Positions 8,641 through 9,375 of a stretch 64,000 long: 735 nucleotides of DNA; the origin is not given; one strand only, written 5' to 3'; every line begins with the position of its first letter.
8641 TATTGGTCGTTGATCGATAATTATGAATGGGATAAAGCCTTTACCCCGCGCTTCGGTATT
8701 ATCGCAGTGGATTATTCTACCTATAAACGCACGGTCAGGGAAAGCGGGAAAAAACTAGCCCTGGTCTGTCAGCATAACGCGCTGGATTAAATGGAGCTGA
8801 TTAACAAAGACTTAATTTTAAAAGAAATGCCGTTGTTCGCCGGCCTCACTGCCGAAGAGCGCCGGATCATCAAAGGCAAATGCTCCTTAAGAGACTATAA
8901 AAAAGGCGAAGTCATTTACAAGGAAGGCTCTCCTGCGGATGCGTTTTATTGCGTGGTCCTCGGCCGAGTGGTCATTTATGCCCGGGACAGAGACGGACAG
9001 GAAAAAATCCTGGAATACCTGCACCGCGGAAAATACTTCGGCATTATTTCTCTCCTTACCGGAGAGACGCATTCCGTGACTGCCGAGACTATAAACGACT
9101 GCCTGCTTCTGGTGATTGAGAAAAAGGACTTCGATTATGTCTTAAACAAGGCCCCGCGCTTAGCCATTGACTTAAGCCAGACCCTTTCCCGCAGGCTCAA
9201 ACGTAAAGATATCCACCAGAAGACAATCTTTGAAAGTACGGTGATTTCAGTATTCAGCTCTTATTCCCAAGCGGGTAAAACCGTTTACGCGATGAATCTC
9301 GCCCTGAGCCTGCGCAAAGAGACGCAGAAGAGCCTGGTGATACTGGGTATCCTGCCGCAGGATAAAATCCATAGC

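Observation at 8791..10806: Unusual three-domain lipase: cNMP-binding domain with degenerate phosphate-binding cassette + inactive-looking ParA/MinD domain + patatin phospholipase, co-transcribed with a GH1 glycosidase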

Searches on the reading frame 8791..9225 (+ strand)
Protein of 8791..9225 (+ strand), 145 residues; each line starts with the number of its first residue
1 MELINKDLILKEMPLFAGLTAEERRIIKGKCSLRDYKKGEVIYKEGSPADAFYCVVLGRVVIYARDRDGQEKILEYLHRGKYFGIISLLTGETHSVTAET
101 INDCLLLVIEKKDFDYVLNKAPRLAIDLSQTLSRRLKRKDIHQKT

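Call 76: search_solved_structures(query=window:8791-9225:+, max_evalue=1e-8, show_alignments=5)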
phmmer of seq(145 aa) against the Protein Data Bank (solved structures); distinct sequences matched with E-value up to 1e-8: 51.
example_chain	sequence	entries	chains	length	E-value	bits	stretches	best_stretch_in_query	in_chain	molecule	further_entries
9ya0_MA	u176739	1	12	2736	1e-28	103.2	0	9-120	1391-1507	PCR12, TGME49_219070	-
5kbf_A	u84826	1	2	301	5.2e-19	71.8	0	19-119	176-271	CAMP-dependent protein kinase regulatory subunit, putative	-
5dyk_A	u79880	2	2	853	1.1e-17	67.6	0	11-98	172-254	CGMP-dependent protein kinase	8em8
5ezr_A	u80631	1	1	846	4.1e-17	65.7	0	11-98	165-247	cGMP-dependent protein kinase, putative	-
4rz7_A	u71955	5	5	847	4.1e-17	65.6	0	11-98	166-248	cGMP-dependent protein kinase, putative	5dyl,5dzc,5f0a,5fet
9p74_A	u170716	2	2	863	4.6e-17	65.5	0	11-98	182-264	cGMP-dependent protein kinase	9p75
3of1_A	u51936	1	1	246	4e-15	59.2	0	7-120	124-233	cAMP-dependent protein kinase regulatory subunit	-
4ev0_A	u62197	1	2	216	4.3e-15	59.1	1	11-141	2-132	Transcription regulator, Crp family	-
2qvs_B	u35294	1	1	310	1.4e-14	57.4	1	9-119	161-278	cAMP-dependent protein kinase type II-alpha regulatory subunit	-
3j4q_B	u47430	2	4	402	1.9e-14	57.1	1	9-119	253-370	cAMP-dependent protein kinase type II-alpha regulatory subunit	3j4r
9d2f_b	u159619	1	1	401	3.7e-14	56.1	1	9-119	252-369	cAMP-dependent protein kinase type II-alpha regulatory subunit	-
2pqq_A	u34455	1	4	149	2e-13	53.7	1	7-139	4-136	Putative transcriptional regulator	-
5j3u_A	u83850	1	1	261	5.2e-11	45.9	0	7-120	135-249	Protein Kinase A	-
1cx4_A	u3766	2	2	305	9.1e-11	45.1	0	9-119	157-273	CAMP-DEPENDENT PROTEIN KINASE REGULATORY SUBUNIT TYPE II BETA | cAMP-dependent protein kinase type II-beta regulatory subunit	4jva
7pza_A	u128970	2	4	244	2.1e-10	43.9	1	2-135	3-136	Putative cAMP-binding protein-catabolite gene activator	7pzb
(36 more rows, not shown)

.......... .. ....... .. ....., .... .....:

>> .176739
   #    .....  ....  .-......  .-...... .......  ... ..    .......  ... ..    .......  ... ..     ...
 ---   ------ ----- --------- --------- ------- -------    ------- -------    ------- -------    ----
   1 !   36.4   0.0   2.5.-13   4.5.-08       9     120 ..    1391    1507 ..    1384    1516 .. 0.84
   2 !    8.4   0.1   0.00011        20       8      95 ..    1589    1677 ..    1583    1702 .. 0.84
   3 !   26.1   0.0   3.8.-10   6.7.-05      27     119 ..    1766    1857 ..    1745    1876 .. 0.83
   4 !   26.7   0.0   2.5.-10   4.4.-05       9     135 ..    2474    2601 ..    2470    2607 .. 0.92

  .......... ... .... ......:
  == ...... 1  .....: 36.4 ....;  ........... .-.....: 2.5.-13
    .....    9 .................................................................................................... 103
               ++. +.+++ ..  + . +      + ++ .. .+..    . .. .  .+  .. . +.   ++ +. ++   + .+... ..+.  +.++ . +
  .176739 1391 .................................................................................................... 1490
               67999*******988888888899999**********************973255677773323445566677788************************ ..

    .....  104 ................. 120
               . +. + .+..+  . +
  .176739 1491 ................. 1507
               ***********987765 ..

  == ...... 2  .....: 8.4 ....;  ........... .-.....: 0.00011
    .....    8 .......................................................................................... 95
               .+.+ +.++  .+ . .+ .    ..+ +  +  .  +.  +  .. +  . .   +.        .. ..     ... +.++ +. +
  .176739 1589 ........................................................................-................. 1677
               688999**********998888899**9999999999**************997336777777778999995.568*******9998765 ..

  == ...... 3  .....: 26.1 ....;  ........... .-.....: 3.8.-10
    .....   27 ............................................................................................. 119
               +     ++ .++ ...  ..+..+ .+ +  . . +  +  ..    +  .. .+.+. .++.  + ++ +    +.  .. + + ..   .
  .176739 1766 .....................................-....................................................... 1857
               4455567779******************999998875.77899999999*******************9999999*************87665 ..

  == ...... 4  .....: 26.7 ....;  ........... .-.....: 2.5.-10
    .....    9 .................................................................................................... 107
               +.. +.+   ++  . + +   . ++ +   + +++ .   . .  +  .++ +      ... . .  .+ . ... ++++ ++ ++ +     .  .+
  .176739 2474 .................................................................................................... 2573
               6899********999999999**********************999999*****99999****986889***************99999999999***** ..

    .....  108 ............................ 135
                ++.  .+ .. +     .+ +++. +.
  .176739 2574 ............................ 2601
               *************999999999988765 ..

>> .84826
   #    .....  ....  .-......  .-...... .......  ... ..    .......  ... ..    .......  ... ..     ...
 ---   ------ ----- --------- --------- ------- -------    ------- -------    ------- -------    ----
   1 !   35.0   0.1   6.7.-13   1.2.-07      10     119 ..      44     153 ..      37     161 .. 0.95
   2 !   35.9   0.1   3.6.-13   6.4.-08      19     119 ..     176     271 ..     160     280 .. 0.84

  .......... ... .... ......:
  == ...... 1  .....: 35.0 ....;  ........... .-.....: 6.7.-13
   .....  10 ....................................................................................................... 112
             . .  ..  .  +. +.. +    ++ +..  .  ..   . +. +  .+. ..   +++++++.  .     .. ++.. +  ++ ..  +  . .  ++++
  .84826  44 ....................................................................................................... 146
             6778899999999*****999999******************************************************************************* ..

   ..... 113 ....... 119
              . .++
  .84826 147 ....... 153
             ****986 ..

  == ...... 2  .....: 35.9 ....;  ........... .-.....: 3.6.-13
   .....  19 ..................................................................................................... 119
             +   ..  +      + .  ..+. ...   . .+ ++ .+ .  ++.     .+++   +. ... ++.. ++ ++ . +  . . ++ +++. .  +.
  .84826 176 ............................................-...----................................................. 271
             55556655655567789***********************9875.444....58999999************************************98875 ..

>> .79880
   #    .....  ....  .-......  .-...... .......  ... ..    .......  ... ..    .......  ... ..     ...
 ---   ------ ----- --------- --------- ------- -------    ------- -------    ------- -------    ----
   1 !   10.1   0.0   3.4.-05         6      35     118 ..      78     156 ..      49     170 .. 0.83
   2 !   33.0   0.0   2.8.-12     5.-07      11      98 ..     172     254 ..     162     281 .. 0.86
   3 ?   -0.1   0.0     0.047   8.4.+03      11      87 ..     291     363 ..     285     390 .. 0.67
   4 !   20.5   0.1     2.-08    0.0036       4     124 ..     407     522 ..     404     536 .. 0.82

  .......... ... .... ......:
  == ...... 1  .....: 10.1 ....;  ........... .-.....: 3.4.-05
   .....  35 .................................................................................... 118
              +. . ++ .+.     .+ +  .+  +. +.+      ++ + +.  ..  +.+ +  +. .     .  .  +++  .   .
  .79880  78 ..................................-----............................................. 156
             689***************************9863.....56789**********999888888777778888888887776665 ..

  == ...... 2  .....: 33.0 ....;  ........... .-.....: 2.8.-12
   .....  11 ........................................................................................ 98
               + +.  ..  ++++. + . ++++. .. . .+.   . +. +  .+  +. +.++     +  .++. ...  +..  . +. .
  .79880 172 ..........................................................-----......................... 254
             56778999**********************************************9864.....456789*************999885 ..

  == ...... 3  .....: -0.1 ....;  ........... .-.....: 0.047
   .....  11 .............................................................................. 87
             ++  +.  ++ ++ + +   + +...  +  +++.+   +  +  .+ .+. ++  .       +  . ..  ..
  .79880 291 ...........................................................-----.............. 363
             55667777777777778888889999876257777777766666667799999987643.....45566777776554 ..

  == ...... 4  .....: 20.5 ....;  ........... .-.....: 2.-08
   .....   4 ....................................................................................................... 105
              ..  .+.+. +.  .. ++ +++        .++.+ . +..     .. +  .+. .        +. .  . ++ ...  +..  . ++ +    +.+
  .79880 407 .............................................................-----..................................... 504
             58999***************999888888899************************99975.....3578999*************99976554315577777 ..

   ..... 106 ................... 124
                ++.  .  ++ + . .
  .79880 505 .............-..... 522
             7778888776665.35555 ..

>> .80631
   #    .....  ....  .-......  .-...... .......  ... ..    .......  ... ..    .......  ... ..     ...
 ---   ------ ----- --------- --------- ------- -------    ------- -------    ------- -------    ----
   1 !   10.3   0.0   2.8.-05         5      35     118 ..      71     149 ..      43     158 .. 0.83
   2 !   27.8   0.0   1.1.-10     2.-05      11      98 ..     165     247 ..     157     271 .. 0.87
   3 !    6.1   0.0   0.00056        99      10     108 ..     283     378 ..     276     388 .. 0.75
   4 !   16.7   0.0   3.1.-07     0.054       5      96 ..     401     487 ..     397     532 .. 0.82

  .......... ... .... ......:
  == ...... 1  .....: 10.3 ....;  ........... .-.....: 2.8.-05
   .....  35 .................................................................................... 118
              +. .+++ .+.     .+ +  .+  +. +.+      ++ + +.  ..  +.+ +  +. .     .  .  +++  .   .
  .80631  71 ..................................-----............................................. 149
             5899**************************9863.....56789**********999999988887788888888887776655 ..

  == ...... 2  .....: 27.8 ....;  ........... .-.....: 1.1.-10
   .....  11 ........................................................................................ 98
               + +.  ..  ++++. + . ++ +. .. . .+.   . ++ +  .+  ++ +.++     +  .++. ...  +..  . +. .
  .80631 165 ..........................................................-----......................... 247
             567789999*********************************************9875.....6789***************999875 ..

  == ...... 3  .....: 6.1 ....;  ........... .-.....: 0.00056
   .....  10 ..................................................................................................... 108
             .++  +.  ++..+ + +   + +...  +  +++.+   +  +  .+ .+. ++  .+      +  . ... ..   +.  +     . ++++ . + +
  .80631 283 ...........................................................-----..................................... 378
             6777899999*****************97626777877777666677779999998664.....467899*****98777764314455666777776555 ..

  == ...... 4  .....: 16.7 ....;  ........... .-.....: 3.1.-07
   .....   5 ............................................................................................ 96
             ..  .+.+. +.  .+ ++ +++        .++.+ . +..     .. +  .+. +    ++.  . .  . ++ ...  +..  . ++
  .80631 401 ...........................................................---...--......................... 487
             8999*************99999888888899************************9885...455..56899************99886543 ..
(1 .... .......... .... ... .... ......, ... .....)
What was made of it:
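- On Cyclic-nucleotide-binding domain (functional cAMP/cGMP receptor): Ile85 and His94 occupy these positions in ungapped alignments to PKA-R and PKG (call 76).
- Checked: It puts Ile85 on the canonical Glu and His94 on the canonical Arg (call 76).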
